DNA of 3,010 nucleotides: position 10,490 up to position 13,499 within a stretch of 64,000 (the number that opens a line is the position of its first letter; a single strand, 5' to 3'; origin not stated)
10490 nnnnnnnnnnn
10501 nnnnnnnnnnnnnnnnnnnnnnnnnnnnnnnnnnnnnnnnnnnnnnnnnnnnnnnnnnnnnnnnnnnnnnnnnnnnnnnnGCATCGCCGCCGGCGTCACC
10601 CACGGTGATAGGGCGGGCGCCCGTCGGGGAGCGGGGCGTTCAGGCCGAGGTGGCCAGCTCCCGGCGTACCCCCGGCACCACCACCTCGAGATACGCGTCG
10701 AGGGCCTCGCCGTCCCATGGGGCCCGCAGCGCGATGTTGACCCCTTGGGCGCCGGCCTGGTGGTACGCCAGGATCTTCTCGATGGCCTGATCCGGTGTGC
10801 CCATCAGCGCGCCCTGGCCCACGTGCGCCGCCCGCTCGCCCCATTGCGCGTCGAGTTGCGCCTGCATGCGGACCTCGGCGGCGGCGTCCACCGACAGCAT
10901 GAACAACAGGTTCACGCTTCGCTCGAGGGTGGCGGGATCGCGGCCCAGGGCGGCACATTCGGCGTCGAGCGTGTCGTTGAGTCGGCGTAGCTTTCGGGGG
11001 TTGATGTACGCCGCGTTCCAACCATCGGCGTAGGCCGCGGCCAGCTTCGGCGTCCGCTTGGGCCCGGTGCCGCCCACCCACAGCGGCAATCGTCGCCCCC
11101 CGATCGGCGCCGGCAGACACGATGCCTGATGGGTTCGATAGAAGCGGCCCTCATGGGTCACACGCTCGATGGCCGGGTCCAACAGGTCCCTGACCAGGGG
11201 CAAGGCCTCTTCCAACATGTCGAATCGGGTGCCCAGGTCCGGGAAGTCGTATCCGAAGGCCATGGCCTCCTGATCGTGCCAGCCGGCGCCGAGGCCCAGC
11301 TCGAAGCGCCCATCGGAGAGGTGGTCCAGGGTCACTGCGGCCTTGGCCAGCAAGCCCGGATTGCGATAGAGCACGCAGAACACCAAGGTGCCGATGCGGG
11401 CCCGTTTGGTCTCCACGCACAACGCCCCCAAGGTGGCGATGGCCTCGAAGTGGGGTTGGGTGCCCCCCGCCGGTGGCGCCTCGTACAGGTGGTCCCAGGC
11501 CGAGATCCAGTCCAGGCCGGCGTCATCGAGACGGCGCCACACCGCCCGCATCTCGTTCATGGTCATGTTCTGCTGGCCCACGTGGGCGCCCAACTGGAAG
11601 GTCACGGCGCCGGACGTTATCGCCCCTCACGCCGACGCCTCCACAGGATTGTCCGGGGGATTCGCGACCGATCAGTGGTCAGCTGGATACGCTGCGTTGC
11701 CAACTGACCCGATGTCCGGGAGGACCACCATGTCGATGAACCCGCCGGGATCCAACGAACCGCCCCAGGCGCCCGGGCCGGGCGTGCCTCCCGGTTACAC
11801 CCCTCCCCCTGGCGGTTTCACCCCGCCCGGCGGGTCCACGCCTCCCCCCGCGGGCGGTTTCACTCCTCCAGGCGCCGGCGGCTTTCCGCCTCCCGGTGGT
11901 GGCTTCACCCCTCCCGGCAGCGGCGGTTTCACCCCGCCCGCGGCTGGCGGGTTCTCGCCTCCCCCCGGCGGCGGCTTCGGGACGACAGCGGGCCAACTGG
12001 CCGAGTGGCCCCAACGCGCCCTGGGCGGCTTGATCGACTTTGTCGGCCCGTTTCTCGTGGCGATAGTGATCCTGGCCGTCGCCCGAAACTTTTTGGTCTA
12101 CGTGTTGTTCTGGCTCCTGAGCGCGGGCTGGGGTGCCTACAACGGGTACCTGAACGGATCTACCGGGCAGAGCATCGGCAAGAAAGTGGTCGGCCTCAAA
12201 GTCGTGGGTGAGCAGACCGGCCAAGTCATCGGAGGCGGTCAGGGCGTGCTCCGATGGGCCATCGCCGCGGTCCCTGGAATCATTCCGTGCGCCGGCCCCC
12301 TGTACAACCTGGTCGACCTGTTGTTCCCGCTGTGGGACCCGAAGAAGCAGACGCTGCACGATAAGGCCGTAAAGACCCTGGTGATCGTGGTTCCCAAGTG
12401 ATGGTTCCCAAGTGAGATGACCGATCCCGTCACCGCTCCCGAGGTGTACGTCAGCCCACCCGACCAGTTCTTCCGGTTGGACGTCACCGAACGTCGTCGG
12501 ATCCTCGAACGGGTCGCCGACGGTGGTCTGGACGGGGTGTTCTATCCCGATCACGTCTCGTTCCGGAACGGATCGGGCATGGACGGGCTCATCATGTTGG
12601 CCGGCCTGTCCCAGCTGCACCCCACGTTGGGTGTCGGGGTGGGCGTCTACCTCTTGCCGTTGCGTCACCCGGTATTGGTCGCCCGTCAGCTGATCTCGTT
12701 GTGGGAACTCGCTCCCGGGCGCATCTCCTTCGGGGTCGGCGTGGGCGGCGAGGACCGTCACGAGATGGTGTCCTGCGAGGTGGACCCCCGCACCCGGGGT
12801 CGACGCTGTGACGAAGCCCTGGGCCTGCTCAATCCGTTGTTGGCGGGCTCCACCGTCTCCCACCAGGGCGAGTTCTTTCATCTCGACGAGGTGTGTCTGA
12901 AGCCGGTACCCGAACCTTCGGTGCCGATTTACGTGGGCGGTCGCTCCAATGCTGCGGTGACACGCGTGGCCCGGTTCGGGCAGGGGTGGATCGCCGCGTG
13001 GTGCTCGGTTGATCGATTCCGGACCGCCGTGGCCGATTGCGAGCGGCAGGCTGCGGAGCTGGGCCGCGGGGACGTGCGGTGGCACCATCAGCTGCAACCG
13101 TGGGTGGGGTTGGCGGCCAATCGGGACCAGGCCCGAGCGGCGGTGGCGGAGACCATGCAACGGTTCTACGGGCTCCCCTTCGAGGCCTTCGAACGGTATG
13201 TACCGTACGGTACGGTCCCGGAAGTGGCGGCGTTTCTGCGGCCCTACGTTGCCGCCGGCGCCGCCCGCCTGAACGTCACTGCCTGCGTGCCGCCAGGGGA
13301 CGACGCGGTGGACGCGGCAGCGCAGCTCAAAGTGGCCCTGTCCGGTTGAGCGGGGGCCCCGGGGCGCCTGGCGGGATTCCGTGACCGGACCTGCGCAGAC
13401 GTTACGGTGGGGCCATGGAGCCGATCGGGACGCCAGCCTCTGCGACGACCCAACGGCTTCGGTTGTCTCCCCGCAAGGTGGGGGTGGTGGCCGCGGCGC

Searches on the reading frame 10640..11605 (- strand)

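Call 87: search_protein_families(library=pfam, proteins=[window:10640-11605:-], max_evalue=0.001)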
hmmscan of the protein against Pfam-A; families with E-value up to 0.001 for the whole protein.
window:10640-11605:- (321 aa): 1 family
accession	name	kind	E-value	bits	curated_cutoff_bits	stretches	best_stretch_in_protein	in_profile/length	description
PF00296.26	Bac_luciferase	-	1.2e-47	163.3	27.9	1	3-287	9-313/314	Luciferase-like monooxygenase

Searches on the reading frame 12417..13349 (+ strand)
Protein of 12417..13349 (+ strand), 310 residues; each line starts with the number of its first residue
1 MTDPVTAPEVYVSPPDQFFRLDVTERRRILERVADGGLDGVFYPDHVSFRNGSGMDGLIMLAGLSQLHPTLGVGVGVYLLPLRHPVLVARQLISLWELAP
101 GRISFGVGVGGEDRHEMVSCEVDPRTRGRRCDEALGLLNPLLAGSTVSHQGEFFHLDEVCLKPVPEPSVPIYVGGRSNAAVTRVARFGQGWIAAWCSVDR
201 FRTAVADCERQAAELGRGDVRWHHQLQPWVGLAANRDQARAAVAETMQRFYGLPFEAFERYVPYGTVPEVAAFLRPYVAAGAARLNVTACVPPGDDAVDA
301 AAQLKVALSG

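Call 87: search_protein_families(library=pfam, proteins=[window:12417-13349:+], max_evalue=0.001)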
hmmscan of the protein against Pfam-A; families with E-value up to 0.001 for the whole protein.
window:12417-13349:+ (310 aa): 1 family
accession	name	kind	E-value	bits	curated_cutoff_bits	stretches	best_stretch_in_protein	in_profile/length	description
PF00296.26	Bac_luciferase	-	2.3e-40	139.3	27.9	1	24-250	23-248/314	Luciferase-like monooxygenase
